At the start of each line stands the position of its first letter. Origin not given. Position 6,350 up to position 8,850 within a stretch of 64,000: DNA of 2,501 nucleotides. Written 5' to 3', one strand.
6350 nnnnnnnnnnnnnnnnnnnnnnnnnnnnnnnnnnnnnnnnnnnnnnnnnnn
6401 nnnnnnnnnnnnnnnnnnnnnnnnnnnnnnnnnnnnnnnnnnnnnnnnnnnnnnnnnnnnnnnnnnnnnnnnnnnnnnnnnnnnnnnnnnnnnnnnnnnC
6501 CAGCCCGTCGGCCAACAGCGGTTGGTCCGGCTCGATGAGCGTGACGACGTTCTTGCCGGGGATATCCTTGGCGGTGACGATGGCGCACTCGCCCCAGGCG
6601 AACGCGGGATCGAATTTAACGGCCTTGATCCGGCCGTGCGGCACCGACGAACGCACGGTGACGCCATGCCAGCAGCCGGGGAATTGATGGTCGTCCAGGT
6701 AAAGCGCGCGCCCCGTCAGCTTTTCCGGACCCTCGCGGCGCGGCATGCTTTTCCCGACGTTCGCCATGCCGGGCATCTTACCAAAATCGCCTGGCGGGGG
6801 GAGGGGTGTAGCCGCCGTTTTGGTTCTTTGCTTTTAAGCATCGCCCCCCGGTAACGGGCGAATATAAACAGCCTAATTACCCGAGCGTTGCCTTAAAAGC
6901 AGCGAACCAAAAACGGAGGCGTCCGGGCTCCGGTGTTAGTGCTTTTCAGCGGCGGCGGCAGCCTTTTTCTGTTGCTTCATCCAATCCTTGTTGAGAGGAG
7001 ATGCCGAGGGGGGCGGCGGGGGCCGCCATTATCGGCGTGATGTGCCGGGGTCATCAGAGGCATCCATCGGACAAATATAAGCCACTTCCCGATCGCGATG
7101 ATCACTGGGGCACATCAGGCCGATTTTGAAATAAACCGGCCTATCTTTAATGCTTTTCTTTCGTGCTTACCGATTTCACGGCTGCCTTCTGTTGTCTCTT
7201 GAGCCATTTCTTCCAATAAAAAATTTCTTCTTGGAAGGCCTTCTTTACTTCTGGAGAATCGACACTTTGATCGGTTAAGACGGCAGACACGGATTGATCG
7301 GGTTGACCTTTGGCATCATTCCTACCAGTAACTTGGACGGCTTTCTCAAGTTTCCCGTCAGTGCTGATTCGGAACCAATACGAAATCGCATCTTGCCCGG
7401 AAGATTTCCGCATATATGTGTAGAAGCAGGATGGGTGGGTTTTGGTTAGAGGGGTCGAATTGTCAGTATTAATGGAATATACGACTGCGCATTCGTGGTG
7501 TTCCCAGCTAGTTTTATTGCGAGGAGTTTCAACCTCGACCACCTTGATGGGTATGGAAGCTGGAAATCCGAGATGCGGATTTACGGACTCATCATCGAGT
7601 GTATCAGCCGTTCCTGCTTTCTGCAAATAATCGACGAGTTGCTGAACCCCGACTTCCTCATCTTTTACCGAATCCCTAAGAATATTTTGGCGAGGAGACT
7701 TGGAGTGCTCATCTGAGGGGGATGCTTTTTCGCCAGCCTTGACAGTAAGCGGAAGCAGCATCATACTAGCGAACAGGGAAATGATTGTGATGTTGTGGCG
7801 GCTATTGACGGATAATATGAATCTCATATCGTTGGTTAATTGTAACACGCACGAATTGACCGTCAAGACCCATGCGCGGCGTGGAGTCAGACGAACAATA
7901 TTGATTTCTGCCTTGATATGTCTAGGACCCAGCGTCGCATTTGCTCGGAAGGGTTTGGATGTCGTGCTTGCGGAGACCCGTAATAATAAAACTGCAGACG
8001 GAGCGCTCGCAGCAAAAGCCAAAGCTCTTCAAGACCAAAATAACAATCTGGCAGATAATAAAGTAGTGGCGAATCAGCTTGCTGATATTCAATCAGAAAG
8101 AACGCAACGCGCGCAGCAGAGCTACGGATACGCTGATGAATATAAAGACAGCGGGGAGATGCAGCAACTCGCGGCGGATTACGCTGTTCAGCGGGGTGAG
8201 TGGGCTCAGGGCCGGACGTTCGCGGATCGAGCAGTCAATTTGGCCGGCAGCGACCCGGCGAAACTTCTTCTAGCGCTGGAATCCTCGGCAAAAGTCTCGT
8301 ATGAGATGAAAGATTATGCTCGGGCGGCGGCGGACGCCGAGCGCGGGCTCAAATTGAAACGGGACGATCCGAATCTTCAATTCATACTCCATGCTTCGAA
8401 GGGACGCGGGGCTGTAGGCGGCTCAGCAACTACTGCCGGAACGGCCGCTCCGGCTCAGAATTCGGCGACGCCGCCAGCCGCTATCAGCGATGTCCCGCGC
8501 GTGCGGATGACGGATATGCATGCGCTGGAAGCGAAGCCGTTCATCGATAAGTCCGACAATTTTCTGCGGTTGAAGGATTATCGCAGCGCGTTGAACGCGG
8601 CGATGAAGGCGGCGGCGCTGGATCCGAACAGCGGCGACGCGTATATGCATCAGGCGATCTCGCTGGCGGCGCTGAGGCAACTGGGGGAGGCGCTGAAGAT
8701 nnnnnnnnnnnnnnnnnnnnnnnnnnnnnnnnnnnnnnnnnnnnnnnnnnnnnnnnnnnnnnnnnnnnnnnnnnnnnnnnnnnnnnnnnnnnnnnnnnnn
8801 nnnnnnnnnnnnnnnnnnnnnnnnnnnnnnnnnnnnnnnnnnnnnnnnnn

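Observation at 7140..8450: AT-rich island (~45% GC in a ~70% GC background) encoding a secreted protein and the 5' sensor region of a Ser/Thr kinase, with overlapping divergent starts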

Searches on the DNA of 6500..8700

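Call 52: search_rna_families(source=window, start=6500, end=8700, threshold=evalue, max_evalue=1)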
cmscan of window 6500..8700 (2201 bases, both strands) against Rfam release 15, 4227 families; matches with E-value up to 1: 1.
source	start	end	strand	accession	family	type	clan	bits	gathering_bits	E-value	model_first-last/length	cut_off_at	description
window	6812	6919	-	RF03983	MIR5284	Gene; miRNA;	-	21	93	0.4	1-111/111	no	MIR5284 microRNA precursor family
